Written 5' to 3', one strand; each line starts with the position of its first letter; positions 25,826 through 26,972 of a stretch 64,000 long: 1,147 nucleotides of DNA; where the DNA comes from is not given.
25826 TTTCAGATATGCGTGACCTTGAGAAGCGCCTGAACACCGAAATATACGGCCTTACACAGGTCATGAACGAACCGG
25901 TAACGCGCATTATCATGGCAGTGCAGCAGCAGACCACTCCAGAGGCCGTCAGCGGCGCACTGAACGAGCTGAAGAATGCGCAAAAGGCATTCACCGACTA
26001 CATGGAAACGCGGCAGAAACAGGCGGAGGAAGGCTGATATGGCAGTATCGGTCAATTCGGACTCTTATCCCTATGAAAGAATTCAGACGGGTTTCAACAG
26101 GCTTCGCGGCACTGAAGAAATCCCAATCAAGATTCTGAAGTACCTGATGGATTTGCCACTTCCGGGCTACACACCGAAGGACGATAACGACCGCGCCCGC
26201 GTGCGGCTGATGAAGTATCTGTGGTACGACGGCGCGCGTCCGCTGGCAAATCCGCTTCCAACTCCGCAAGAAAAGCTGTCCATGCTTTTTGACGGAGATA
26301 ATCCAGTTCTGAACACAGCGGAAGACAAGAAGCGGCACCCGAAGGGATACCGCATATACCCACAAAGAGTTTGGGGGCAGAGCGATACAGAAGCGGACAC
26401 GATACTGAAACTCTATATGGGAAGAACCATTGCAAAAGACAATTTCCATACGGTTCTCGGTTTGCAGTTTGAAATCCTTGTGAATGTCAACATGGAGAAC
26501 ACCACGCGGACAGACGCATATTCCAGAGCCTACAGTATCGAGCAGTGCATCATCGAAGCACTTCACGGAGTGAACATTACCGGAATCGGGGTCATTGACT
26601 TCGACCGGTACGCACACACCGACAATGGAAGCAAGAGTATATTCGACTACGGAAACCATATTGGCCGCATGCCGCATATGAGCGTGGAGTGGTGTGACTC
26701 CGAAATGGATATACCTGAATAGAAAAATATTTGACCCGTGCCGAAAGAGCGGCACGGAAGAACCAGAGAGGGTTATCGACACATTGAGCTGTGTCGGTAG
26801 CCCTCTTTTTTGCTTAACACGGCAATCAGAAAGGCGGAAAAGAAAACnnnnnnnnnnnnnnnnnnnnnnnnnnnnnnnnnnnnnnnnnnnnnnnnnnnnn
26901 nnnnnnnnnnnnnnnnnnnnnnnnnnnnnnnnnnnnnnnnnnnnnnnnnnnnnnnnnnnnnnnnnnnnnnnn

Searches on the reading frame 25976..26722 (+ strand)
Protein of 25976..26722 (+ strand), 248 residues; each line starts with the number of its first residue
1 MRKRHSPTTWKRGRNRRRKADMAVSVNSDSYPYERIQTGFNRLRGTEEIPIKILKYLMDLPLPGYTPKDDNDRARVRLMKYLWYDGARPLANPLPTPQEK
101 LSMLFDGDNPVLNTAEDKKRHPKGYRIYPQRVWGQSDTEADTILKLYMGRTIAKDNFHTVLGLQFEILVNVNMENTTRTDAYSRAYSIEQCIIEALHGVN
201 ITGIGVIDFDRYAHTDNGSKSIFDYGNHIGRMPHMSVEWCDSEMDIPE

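Call 15: search_protein_families(library=phrogs, proteins=[window:25976-26722:+], max_evalue=0.001)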
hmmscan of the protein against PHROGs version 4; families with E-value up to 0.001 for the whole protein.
window:25976-26722:+ (248 aa): 1 family
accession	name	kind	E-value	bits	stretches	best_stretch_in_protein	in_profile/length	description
phrog_6123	-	head and packaging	0.00046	20.8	1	77-214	40-165/185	virion structural protein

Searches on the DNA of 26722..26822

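Call 100: search_rna_families(source=window, start=26722, end=26822, threshold=evalue, max_evalue=1, show_alignments=1)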
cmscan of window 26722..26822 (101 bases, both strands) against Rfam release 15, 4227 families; matches with E-value up to 1: 1.
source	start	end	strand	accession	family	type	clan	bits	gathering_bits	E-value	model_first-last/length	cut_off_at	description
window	26722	26760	+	RF01139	sR2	Gene; snRNA; snoRNA; CD-box;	-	13.9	42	0.26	15-57/57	5'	Small nucleolar RNA sR2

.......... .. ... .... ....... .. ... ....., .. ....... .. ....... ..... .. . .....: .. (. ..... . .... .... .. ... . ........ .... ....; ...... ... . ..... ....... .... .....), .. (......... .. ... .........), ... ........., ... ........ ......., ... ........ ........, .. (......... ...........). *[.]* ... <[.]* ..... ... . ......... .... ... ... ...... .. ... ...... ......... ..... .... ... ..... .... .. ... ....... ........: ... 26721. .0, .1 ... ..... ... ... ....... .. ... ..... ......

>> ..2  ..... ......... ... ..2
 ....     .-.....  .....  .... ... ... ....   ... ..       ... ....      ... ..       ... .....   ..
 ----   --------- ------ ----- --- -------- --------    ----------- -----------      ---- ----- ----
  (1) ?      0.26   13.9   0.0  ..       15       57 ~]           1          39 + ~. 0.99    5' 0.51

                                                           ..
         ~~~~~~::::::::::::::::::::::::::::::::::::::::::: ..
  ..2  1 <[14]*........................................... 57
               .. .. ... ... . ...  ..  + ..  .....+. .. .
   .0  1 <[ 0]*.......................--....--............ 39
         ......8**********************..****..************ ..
